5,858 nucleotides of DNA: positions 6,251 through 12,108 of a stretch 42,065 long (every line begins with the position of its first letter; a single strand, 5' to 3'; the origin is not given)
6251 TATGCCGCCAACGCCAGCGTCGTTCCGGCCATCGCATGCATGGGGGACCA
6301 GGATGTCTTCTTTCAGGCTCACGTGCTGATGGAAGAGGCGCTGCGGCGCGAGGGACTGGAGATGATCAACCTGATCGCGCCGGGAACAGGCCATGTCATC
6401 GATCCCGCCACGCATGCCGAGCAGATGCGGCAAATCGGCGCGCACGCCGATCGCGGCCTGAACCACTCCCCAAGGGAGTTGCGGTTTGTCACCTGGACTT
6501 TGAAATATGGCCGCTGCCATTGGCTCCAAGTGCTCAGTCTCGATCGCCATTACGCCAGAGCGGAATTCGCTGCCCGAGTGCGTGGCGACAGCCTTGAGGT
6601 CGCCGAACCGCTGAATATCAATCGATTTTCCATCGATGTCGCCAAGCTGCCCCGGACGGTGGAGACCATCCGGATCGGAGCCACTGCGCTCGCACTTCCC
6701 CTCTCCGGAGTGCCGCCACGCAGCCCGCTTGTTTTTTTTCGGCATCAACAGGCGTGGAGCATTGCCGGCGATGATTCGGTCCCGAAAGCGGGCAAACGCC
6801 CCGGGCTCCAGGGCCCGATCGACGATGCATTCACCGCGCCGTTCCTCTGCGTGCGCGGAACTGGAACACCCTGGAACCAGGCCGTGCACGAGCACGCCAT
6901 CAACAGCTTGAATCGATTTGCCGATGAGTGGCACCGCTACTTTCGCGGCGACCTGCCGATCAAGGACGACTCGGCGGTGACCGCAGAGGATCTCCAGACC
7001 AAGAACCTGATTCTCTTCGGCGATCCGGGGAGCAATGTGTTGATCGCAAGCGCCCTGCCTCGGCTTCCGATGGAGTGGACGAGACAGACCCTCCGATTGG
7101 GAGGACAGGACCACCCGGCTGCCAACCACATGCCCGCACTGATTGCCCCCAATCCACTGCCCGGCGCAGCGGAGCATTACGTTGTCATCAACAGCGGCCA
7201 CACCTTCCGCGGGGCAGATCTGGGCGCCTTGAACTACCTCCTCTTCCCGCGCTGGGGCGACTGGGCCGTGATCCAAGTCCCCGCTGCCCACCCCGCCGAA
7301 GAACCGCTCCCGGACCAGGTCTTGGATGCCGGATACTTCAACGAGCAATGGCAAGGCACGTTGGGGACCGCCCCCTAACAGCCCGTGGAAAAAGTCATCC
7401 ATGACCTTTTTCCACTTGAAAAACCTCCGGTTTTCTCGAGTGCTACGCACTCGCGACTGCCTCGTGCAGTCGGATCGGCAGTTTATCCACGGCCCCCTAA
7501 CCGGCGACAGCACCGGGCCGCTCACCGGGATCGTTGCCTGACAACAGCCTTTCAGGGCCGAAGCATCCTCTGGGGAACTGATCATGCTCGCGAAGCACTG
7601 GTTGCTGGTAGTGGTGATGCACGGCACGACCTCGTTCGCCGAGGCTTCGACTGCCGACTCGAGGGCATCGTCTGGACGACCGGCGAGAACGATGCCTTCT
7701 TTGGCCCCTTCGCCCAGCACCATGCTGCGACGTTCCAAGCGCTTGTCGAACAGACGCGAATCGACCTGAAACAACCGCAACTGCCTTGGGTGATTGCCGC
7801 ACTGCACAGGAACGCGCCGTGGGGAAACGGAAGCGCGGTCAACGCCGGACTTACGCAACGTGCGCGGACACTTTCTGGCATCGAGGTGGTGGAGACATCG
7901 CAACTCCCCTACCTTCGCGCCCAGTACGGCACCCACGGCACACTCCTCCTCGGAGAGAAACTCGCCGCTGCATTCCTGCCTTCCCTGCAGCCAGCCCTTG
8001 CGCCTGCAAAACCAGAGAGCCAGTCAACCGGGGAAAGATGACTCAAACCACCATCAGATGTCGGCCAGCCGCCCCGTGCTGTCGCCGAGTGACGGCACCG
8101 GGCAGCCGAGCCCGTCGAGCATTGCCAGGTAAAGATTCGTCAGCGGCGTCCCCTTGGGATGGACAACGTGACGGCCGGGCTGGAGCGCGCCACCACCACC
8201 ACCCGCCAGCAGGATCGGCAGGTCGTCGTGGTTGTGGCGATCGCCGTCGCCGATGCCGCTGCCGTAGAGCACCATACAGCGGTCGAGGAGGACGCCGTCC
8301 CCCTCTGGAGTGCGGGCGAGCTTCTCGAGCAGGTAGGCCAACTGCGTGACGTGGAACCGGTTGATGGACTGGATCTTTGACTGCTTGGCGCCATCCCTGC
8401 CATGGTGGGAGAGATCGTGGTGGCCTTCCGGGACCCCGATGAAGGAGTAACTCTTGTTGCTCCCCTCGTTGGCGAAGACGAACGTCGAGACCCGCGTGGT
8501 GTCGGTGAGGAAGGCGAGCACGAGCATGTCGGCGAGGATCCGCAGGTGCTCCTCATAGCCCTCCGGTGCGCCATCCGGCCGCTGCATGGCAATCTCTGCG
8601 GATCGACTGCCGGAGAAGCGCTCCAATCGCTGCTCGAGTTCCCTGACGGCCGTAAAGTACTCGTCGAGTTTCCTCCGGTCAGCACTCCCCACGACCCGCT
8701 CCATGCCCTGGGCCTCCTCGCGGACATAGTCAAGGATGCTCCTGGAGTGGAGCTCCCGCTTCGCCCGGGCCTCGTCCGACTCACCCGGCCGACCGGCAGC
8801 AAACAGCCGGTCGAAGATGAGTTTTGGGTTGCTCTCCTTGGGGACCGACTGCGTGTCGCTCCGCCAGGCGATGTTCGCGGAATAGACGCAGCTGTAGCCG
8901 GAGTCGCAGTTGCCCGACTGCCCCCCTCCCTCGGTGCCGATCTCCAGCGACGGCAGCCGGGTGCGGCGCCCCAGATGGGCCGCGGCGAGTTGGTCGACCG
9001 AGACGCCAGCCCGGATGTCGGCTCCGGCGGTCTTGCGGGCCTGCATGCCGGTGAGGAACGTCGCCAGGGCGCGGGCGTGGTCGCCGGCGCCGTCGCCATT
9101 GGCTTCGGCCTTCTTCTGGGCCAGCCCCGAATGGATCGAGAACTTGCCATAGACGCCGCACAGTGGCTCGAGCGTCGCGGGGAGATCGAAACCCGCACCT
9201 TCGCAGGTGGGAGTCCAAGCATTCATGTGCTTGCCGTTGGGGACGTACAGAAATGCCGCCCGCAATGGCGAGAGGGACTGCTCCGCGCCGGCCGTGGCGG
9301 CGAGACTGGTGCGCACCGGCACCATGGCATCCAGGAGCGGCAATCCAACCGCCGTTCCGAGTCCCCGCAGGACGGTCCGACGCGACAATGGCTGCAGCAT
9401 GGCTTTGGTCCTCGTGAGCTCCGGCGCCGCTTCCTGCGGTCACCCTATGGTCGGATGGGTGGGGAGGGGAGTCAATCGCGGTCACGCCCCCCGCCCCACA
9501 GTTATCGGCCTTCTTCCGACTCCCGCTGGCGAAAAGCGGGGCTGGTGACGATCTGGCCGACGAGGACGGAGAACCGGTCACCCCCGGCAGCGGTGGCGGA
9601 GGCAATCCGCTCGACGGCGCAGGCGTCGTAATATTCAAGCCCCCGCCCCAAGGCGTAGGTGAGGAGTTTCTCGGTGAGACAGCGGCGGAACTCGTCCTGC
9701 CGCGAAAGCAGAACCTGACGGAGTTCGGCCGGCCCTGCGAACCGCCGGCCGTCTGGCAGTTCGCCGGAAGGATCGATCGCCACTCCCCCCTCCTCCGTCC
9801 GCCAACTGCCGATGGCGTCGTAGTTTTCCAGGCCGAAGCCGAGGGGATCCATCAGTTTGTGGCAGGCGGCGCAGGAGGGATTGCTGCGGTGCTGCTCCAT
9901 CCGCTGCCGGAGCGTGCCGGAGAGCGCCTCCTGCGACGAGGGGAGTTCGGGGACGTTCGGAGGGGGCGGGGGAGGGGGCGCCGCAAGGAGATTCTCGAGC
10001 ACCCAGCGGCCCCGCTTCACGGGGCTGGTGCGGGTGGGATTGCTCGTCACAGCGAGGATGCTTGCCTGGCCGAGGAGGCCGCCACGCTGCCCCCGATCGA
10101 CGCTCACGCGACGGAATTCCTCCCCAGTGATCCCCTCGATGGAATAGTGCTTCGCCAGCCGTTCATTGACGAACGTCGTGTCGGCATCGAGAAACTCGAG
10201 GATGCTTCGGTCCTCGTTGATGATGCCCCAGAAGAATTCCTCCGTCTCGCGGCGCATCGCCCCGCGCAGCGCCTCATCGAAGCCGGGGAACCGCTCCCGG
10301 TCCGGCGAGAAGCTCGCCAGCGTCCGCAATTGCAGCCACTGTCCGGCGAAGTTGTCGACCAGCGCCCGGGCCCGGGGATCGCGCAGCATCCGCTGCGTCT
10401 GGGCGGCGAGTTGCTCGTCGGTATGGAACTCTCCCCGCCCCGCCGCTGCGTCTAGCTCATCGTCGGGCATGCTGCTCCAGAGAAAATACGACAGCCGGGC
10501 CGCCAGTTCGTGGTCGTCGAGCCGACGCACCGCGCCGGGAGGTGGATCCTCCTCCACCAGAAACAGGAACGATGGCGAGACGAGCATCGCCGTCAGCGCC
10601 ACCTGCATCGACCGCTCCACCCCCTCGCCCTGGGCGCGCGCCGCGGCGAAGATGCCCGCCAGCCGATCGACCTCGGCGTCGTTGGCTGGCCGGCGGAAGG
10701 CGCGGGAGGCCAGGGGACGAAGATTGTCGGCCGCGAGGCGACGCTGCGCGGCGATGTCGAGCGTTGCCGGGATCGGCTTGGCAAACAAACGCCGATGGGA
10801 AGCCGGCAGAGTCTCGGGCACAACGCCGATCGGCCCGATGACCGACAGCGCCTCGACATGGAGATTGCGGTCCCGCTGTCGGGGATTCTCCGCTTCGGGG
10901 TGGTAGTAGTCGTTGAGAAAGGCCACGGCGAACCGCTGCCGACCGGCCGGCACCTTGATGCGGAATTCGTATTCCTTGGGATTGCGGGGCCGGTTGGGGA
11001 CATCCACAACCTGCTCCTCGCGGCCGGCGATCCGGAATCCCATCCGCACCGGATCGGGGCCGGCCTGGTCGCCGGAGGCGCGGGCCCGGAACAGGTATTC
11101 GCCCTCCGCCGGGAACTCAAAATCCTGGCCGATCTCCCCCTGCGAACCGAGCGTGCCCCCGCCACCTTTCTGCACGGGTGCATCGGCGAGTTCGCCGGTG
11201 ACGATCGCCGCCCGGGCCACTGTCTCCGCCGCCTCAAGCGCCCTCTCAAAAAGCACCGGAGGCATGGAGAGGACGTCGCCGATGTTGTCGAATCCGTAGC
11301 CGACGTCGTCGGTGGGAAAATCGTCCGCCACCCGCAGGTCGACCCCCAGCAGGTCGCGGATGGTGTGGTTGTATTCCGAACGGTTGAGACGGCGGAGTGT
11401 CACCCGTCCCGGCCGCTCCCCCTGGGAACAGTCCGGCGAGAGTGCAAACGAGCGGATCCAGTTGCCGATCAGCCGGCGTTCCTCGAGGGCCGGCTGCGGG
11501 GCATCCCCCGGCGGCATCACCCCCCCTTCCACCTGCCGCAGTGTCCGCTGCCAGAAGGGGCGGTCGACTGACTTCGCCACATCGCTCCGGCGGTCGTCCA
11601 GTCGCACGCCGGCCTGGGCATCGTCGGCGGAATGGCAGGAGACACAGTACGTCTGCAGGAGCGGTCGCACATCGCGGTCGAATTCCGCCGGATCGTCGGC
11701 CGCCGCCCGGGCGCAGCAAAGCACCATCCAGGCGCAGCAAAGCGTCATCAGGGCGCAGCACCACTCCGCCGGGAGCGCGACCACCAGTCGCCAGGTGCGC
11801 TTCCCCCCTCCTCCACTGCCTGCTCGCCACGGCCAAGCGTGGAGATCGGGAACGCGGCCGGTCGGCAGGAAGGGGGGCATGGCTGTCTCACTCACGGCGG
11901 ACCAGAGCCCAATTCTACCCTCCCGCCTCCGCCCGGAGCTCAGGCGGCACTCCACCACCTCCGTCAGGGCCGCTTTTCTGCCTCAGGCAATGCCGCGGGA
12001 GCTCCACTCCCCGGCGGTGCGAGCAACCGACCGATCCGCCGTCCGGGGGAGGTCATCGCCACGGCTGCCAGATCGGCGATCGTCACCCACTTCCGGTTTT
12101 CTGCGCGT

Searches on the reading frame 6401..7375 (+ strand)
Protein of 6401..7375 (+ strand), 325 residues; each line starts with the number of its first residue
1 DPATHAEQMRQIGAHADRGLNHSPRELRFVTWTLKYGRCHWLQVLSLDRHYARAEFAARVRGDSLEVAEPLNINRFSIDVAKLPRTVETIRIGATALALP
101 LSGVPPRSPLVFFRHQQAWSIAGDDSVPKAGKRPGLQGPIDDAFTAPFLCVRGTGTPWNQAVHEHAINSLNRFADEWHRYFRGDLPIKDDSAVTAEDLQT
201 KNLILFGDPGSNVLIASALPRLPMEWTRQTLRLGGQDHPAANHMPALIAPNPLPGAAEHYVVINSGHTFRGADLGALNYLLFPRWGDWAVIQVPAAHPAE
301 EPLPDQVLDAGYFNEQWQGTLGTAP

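Call 38: find_related_loci(query=window:6401-7375:+, collection=metagenome_contigs, flank=3000)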
Query window:6401-7375:+ (325 aa) in metagenome_contigs; peptide patterns used: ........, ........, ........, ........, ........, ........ (x = any residue, [..] = any of these).
185 stretches matched a pattern; 10 encode a relative of the query (tblastn E <= 1e-3); 10 distinct loci.
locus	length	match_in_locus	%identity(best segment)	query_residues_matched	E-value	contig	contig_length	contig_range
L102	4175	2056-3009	75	1-318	1e-172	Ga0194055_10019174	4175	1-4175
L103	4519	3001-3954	74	1-318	1e-166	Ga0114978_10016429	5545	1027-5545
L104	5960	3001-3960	67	1-319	2e-147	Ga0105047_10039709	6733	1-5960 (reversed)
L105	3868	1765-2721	59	1-318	1e-130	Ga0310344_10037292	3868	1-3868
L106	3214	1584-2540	61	1-318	6e-132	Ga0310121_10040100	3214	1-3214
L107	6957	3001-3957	57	1-318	8e-124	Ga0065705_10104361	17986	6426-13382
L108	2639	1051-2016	55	1-318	1e-121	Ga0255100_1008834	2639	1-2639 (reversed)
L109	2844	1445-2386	52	1-318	2e-107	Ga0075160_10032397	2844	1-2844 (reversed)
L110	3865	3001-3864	56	1-287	2e-102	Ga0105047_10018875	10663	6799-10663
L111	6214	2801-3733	52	1-318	4e-99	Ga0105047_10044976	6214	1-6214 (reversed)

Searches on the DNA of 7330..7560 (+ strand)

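Call 48: search_rna_families(source=window, start=7330, end=7560, threshold=evalue, max_evalue=10)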
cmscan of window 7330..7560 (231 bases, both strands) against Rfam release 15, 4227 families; matches with E-value up to 10: 2.
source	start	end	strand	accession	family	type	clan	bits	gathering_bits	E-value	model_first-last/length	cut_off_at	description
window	7383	7438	-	RF01731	TwoAYGGAY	Cis-reg;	CL00106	18.1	43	2.3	49-109/168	no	TwoAYGGAY RNA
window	7459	7518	+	RF03165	2dG-II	Cis-reg; riboswitch;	CL00123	15.6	60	0.55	1-71/71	no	2dG-II purine riboswitch aptamer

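Call 55: search_dna_similar(query=window:7375-7500:+, collection=plasmids, mode=distant, max_evalue=1, max_rows=15)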
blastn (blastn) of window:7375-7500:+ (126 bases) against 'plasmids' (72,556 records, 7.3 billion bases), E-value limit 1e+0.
No match.

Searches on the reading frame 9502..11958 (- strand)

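Call 50: search_protein_families(library=pfam, proteins=[window:9502-11958:-], max_evalue=0.01)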
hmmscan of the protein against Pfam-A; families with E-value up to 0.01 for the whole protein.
window:9502-11958:- (818 aa): 8 families
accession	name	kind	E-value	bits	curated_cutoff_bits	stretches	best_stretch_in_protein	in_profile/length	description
PF07631.16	PSD4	-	3.1e-50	170.4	23.3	1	480-607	1-128/128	Protein of unknown function (DUF1592)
PF07627.16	PSCyt3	-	4e-39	133.3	27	1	625-723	1-98/98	Protein of unknown function (DUF1588)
PF07624.16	PSD2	-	5.9e-28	96.8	25.8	1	736-809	1-74/74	Protein of unknown function (DUF1585)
PF07626.16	PSD3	-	2.3e-26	92.5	23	1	189-252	1-64/65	Protein of unknown function (DUF1587)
PF07637.16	PSD5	-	3.4e-21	75.8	34.2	1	409-469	2-62/62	Protein of unknown function (DUF1595)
PF16841.11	CBM60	-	6e-12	46.3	28.2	1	292-375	4-78/91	Ca-dependent carbohydrate-binding module xylan-binding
PF07635.16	PSCyt1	-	7.2e-08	33.4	22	1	105-152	1-59/59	Planctomycete cytochrome C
PF13442.11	Cytochrome_CBB3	-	0.00083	20.1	27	0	98-153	7-53/68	Cytochrome C oxidase, cbb3-type, subunit III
